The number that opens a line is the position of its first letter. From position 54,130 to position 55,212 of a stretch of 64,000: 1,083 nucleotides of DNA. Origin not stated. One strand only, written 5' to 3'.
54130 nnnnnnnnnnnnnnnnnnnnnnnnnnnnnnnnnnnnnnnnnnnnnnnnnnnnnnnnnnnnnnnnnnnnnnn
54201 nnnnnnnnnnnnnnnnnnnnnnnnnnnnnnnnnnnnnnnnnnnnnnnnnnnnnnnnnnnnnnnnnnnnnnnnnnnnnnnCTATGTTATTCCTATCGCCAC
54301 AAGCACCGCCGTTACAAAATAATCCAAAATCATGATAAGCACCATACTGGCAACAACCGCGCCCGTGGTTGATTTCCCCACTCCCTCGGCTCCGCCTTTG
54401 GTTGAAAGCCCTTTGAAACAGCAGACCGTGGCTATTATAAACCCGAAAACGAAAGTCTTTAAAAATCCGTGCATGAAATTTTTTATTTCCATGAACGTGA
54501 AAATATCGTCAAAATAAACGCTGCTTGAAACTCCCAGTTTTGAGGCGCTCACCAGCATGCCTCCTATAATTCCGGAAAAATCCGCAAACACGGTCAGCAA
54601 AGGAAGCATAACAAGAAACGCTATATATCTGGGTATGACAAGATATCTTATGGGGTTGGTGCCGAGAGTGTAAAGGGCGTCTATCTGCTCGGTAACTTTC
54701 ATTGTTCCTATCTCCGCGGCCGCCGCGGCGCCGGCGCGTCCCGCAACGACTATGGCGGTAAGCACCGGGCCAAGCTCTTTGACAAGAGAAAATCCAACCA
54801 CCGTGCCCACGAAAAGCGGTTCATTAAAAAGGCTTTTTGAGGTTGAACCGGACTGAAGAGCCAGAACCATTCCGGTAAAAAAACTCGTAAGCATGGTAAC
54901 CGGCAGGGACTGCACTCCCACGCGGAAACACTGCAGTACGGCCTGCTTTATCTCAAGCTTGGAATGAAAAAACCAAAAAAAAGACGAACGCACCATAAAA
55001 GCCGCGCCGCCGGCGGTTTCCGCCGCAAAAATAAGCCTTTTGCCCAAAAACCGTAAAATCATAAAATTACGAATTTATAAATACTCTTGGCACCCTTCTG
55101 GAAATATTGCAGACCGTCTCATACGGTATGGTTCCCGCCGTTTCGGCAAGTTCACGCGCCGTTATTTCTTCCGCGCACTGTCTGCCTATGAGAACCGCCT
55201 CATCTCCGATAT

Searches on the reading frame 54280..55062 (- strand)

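Call 86: search_protein_families(library=pfam, proteins=[window:54280-55062:-], max_evalue=0.00001)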
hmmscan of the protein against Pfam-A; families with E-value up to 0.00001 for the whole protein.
window:54280-55062:- (260 aa): 1 family
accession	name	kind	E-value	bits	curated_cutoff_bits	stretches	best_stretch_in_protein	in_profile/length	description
PF02405.21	MlaE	-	1.6e-78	263.6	22.5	1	43-252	3-211/212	Permease MlaE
